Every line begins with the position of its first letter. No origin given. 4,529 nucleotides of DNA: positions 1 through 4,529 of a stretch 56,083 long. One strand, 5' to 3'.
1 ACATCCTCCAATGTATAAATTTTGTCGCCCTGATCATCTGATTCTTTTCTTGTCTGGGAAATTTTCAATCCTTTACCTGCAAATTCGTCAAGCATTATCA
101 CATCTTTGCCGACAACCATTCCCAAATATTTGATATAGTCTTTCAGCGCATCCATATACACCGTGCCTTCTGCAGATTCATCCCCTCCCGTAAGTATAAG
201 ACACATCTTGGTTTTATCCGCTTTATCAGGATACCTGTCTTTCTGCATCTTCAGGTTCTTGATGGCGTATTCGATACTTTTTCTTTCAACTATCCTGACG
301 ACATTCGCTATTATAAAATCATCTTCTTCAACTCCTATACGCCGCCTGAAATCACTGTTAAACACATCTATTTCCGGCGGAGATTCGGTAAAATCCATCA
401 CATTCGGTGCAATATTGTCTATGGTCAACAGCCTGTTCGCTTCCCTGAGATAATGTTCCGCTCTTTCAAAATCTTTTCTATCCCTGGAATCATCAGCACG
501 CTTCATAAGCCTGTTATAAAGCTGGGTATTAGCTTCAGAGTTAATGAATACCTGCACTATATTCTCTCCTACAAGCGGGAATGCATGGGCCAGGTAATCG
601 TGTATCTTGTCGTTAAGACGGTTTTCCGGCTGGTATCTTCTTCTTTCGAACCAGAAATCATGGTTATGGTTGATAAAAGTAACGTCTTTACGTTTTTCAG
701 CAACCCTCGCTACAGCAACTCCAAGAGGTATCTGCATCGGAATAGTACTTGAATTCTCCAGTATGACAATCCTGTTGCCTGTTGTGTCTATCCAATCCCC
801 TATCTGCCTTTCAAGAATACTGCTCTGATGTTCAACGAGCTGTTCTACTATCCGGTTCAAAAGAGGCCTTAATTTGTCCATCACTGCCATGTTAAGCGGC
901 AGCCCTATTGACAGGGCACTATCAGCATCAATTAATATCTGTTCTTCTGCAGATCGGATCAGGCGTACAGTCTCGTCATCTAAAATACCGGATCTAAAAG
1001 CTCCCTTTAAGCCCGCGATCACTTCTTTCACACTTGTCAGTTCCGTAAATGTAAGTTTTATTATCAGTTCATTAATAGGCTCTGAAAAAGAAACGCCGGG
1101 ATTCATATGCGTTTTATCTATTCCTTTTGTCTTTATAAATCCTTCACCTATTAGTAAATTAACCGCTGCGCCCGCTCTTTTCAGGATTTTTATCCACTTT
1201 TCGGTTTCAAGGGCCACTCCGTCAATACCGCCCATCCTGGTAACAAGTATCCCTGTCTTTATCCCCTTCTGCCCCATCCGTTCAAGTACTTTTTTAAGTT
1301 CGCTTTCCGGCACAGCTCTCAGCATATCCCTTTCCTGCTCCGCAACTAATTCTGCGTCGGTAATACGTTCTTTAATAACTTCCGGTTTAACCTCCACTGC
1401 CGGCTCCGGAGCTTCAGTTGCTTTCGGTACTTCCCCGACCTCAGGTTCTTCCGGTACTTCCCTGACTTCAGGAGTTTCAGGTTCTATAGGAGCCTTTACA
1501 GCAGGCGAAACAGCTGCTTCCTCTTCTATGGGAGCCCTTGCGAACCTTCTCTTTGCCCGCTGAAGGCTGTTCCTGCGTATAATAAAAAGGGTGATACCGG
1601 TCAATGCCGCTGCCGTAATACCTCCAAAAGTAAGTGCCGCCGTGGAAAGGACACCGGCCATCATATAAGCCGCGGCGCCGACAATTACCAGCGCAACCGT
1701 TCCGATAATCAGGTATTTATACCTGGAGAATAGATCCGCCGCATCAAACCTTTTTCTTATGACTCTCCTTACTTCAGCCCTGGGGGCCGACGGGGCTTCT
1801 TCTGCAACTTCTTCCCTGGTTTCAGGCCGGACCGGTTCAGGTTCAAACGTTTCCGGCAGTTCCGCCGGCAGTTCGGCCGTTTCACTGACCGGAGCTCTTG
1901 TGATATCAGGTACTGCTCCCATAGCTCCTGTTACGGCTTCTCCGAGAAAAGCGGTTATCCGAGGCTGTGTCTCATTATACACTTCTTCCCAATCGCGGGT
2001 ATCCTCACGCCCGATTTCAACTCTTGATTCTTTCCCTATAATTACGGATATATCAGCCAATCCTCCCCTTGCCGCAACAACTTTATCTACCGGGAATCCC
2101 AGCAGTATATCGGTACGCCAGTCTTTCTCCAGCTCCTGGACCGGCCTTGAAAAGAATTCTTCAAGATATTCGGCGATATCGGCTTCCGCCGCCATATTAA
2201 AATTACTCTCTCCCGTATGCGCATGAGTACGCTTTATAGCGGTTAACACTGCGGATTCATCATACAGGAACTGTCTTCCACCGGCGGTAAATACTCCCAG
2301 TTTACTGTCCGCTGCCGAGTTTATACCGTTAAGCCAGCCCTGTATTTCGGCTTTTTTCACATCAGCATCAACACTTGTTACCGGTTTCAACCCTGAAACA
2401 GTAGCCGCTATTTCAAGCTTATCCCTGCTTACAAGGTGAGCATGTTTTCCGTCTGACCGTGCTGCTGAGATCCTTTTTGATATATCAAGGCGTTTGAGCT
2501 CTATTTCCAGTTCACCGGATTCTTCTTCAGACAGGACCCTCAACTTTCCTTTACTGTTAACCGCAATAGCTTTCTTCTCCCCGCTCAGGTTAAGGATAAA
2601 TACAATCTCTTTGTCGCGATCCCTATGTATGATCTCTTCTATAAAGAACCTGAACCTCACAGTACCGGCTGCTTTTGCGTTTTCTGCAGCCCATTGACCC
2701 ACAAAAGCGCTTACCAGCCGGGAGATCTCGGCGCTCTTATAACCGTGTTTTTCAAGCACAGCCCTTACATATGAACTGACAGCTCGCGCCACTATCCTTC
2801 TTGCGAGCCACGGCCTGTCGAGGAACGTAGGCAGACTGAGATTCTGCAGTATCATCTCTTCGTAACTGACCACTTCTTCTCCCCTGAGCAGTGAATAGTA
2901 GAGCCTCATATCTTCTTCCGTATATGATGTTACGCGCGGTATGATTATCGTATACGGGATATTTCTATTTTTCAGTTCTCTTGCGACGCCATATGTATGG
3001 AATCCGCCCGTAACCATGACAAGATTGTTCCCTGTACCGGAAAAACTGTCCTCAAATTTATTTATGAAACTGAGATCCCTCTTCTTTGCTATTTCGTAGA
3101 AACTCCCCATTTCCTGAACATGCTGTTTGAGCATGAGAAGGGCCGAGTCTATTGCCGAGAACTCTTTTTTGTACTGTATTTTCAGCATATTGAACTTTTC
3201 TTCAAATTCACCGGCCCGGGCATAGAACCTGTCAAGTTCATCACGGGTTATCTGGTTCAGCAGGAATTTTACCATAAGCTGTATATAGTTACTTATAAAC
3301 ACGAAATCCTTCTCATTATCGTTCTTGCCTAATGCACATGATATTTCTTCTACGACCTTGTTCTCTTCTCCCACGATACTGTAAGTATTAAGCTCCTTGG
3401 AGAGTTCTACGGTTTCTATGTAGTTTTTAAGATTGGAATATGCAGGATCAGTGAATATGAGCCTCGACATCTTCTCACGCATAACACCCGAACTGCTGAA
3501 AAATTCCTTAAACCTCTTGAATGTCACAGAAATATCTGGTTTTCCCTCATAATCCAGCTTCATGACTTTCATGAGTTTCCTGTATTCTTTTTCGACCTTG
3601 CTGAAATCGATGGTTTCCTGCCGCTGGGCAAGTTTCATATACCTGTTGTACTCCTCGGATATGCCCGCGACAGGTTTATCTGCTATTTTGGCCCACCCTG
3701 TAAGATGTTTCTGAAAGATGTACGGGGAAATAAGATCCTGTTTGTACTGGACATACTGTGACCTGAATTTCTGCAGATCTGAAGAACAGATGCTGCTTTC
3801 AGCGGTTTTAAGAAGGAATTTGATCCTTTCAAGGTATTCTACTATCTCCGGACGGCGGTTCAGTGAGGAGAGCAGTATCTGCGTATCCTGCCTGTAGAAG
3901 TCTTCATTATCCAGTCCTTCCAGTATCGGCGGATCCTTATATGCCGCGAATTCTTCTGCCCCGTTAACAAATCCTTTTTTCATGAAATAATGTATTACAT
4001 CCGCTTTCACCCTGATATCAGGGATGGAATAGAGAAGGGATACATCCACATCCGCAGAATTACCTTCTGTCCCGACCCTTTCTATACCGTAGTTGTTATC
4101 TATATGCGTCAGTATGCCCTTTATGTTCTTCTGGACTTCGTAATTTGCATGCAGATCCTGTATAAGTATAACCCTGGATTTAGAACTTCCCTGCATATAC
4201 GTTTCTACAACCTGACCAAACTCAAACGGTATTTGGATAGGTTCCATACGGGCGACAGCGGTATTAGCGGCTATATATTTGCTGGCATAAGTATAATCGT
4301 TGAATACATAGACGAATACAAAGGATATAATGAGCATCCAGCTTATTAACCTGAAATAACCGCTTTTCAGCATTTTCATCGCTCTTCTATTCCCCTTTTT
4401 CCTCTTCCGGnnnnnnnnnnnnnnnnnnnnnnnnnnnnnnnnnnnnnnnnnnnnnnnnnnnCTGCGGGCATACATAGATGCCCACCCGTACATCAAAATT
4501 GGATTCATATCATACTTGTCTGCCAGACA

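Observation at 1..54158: Triplicated cassette: small 3-TM protein, hairpin-T8, then a giant ORF (three giant genes in tandem)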

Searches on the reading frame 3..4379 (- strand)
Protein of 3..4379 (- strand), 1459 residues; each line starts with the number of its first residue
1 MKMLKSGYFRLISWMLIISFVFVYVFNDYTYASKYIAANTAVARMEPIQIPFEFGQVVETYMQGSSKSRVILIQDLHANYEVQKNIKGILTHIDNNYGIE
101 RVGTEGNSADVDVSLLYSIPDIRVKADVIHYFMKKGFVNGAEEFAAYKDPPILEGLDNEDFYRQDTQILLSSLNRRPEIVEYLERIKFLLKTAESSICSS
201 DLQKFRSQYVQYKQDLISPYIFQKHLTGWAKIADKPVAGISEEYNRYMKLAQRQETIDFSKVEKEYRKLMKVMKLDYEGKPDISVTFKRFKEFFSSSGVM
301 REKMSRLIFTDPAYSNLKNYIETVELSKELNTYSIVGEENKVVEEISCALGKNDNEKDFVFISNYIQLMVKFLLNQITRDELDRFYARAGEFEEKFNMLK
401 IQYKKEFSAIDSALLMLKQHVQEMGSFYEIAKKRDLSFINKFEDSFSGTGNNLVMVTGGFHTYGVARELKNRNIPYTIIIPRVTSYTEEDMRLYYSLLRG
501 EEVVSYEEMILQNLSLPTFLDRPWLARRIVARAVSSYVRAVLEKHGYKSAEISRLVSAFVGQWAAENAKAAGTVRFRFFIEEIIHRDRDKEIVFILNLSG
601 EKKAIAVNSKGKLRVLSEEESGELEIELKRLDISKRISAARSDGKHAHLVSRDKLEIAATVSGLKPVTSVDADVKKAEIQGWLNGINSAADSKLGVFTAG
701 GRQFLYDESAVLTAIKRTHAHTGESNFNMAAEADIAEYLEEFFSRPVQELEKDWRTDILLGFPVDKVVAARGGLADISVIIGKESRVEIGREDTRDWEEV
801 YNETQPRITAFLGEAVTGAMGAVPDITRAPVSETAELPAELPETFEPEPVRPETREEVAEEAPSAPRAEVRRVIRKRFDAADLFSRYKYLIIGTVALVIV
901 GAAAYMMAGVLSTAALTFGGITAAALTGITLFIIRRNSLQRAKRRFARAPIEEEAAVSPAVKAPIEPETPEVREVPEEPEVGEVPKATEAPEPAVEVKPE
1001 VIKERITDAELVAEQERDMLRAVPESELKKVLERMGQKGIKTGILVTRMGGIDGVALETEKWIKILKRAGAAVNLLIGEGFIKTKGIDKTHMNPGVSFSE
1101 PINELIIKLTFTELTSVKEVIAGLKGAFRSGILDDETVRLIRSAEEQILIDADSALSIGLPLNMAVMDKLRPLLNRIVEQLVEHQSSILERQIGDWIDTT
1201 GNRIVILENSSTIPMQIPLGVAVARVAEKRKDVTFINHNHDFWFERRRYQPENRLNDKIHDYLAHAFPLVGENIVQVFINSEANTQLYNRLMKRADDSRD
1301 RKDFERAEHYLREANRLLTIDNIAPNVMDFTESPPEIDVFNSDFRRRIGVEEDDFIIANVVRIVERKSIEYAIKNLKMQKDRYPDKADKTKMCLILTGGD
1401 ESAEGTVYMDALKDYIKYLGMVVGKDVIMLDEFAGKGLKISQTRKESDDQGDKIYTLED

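Call 8: search_protein_families(library=pfam, proteins=[window:3-4379:-], max_evalue=0.01)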
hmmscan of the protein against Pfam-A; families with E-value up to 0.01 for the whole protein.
window:3-4379:- (1459 aa): 0 families

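Call 80: search_protein_families(library=ncbifam, proteins=[window:3-4379:-], max_evalue=0.1)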
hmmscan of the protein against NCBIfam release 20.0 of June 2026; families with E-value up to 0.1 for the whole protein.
window:3-4379:- (1459 aa): 2 families
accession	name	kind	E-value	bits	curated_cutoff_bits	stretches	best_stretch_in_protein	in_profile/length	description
NF041101.1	manno_glu_gly_synth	equivalog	2.8e-31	108.7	640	2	1169-1417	69-293/431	mannosylglucosylglycerate synthase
NF049988.1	MGlcDAGSynMgs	equivalog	0.006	16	400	1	1344-1442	203-298/398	alpha-monoglucosyldiacylglycerol synthase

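Call 81: search_protein_families(library=padloc, proteins=[window:3-4379:-], max_evalue=0.1)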
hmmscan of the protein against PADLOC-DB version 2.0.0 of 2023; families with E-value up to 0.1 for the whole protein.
window:3-4379:- (1459 aa): 1 family
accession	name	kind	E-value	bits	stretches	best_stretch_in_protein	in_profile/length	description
PDLC03884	NsnC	-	0.087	10.4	0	207-272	190-255/290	-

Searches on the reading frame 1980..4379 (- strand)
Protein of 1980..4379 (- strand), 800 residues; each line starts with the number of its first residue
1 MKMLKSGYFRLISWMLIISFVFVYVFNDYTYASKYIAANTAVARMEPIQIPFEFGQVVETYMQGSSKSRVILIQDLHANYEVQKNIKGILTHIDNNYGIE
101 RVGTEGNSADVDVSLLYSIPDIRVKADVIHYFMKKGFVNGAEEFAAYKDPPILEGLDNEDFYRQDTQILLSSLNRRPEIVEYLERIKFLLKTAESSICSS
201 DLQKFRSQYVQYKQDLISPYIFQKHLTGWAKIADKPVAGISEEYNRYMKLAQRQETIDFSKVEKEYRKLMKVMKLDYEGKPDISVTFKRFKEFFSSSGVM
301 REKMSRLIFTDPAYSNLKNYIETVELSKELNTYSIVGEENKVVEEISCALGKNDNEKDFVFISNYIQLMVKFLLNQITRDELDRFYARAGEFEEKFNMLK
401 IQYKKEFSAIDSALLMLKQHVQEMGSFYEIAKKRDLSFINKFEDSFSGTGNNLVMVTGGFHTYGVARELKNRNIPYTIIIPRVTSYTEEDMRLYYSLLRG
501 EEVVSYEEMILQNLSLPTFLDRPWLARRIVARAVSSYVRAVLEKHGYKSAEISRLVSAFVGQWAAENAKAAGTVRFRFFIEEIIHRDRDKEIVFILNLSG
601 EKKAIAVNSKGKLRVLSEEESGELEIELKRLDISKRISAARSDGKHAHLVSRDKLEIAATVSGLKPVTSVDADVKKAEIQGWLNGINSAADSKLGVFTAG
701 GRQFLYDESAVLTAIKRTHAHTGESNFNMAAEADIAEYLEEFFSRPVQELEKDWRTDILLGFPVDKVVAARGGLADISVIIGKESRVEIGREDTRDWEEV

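Call 60: predict_structure(alignment_id=A6)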
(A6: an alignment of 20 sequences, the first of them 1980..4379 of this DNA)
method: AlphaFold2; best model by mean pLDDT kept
length: 800 residues; sequences in the alignment: 20
mean_pLDDT: 75.9   pTM: 0.59
mean pLDDT of the five models: 75.9, 71.2, 70.1, 69.7, 68.6
residues with pLDDT >= 90: 236; 70-90: 309; 50-70: 167; < 50: 88
segments of 3 or more residues with pLDDT < 50: 1-3, 279-287, 515-521, 571-574, 634-652, 761-800
pLDDT, mean of each block of 10 residues (from residue 1): 63 83 80 71 73 86 77 92 94 87 86 75 81 88 82 84 91 91 95 94 95 91 94 94 91 83 85 65 46 63 84 88 82 85 95 95 95 91 94 96 93 95 95 93 72 90 93 91 82 84 57 49 54 62 69 68 61 52 75 72 75 75 75 48 37 58 65 75 74 78 78 69 55 70 60 55 46 32 30 29
secondary structure, 60 per line:
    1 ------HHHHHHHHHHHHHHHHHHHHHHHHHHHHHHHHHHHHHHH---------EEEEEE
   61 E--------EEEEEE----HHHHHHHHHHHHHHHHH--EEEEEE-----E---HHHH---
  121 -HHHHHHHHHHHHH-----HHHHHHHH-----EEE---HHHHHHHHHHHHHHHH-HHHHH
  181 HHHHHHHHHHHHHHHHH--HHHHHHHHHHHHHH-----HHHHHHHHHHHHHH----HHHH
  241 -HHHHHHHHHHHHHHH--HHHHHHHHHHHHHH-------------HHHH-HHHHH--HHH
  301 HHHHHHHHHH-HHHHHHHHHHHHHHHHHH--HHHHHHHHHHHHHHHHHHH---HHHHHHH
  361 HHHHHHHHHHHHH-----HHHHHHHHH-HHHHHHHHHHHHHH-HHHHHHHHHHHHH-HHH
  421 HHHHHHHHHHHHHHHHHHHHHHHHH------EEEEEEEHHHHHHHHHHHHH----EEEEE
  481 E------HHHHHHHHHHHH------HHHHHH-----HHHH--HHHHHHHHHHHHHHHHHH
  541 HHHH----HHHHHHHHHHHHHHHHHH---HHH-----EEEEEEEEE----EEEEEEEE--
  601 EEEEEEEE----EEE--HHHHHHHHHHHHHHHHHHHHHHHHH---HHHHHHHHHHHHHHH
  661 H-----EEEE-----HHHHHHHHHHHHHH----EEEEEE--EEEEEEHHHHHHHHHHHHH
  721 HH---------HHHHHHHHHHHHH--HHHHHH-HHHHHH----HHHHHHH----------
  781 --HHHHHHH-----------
elements in order (helices of 4 or more, strands of 3 or more residues): H7-45 E55-61 E70-75 H80-96 E99-104 H114-117 H122-134 H140-147 E153-155 H159-174 H176-197 H200-213 H219-232 H237-240 H242-256 H259-272 H286-289 H291-295 H298-310 H312-329 H332-350 H354-373 H379-387 H389-402 H404-416 H418-445 E452-458 H459-471 E476-481 H488-499 H506-511 H517-520 H523-544 H549-566 E578-586 E591-598 E601-608 E613-615 H618-642 H646-661 E667-670 H676-689 E694-699 E702-707 H708-722 H732-744 H747-752 H754-759 H764-770 H783-789

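Call 66: fold_search(model_id=the predicted structure, library=pdb)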
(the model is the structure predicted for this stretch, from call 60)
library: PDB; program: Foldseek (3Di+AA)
matches with E <= 10: 274; with E <= 0.001: 0
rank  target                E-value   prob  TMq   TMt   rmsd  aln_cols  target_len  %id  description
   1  3ho8_D                6.8e-01  0.13  0.07  0.07  20.8       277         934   10  Crystal Structure of S. aureus Pyruvate Carboxylase in complex with Coenzyme A (released 2009-06-30)
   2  1d5m_B                7.2e-01  0.13  0.05  0.16  18.4       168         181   11  X-RAY CRYSTAL STRUCTURE OF HLA-DR4 COMPLEXED WITH PEPTIDE AND SEB (released 2000-06-28)
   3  3hbl_D                9.0e-01  0.04  0.06  0.05  23.3       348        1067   12  Crystal Structure of S. aureus Pyruvate Carboxylase T908A Mutant (released 2009-06-30)
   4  8b6h_DO               9.4e-01  0.04  0.06  0.09  31.5       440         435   12  Cryo-EM structure of cytochrome c oxidase dimer (complex IV) from respiratory supercomplex of Tetrahymena thermophila (released 2023-03-29)
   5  5vyw_C                9.9e-01  0.02  0.08  0.07  27.0       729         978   11  Crystal structure of Lactococcus lactis pyruvate carboxylase (released 2017-08-16)
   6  8esd_N                1.0e+00  0.09  0.04  0.14  21.9       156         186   19  Crystal structure of COMMD7-COMMD9-COMMD5-COMMD10 tetramer (released 2023-05-24)
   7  6bir_B                1.1e+00  0.09  0.05  0.15  19.0       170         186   13  HLA-DRB1 in complex with citrullinated Vimentin peptide (released 2018-01-17)
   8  5vyz_B                1.1e+00  0.04  0.05  0.04  23.1       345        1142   12  Crystal structure of Lactococcus lactis pyruvate carboxylase in complex with cyclic-di-AMP (released 2017-08-16)
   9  8dk2_D                1.1e+00  0.03  0.06  0.07  41.6       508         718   10  CryoEM structure of Pseudomonas aeruginosa PA14 JetABC in an unclamped state trapped in ATP dependent dimeric form (released 2022-10-05)
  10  8hwl_A                1.1e+00  0.04  0.07  0.06  21.6       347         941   11  Human Pyruvate Carboxylase (released 2024-01-31)
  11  6cpl_B                1.2e+00  0.09  0.05  0.16  18.1       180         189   10  Crystal structure of DR11 presenting the gag293 epitope (released 2018-06-06)
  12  8q72_A                1.2e+00  0.02  0.06  0.06  51.0       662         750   10  E. coli plasmid-borne JetABCD(E248A) core in a cleavage-competent state (released 2024-01-31)
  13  5u5t_A                1.3e+00  0.30  0.03  0.07  12.9        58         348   16  Crystal structure of EED in complex with H3K27Me3 peptide and 3-(benzo[d][1,3]dioxol-4-ylmethyl)piperidine-1-carboximi (released 2017-01-11)
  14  8cmb_B                1.3e+00  0.09  0.05  0.15  18.8       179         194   11  Human Leukocyte Antigen class II allotype DR1 presenting SARS-CoV-2 Spike peptide S486-505 (released 2023-07-26)
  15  3tw6_C                1.4e+00  0.03  0.05  0.04  25.4       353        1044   10  Structure of Rhizobium etli pyruvate carboxylase T882A with the allosteric activator, acetyl coenzyme-A (released 2011-10-19)
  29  3b55                  1.8e+00  0.12  0.12  0.22  22.4       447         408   10  Crystal structure of the Q81BN2_BACCR protein from Bacillus cereus. NESG target BcR135 (released 2007-11-06)
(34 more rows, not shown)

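Call 79: search_protein_families(library=pfam, alignment_id=A6, max_evalue=10)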
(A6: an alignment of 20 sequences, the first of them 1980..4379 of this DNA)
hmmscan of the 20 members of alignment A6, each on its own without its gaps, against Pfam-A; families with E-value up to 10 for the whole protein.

A. member 1, window:1980-4379:- (800 aa): 1 family
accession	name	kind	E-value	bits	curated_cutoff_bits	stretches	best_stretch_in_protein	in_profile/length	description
PF23420.1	DUF7108_C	-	1.1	9.9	27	0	534-586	10-62/90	DUF7108, C-terminal domain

B. families by the number of members that match (of 20 scanned): 49 families (the first 25 are shown)
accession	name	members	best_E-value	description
PF00383.29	dCMP_cyt_deam_1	2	1.5e-09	Cytidine and deoxycytidylate deaminase zinc-binding region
PF14437.12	MafB19-deam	2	0.00064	MafB19-like deaminase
PF23202.1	PAH_ZNF598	2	0.0036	ZNF598 PAH domain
PF14439.12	Bd3614-deam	2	0.0052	Bd3614-like deaminase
PF02224.24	Cytidylate_kin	1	4.9e-27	Cytidylate kinase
PF07690.21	MFS_1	1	1.1e-13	Major Facilitator Superfamily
PF13189.12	Cytidylate_kin2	1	3.1e-08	Cytidylate kinase-like family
PF01966.28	HD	1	2.1e-05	HD domain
PF24391.1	HD-CE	1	8.5e-05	HD-CE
PF08349.16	DUF1722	1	0.00016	Protein of unknown function (DUF1722)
PF08210.17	APOBEC_N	1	0.0012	APOBEC-like N-terminal domain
PF01202.28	SKI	1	0.0018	Shikimate kinase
PF00307.36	CH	1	0.0028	Calponin homology (CH) domain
PF00365.25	PFK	1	0.0038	Phosphofructokinase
PF09101.17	Exotox-A_bind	1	0.0075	Exotoxin A binding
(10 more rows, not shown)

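Call 92: search_dna_similar(query=window:1980-4379:-, collection=plasmids, mode=protein, max_evalue=0.001, max_rows=10)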
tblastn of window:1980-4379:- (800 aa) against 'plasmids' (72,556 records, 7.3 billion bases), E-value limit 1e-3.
No match.

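Call 93: search_dna_similar(query=window:1980-4379:-, collection=phages, mode=protein, max_evalue=0.001, max_rows=10)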
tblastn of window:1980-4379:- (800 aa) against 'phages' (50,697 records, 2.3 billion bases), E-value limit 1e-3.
No match.

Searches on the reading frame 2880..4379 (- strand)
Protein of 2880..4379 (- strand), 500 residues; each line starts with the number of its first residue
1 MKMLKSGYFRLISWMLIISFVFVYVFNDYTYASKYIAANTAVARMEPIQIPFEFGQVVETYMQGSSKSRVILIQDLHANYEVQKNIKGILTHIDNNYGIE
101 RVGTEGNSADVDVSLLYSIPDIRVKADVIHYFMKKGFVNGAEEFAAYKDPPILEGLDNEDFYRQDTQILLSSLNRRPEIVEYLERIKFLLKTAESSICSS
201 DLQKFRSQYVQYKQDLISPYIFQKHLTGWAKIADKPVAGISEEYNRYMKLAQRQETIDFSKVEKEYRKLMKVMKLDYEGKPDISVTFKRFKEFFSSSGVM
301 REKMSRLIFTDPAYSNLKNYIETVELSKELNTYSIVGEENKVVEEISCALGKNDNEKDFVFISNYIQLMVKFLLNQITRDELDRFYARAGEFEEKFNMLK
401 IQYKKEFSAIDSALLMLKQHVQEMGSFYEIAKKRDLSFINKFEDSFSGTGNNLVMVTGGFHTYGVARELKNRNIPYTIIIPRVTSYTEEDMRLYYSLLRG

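Call 74: search_protein_families(library=pfam, proteins=[window:2880-4379:-], max_evalue=1)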
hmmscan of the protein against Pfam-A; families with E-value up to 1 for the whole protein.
window:2880-4379:- (500 aa): 0 families
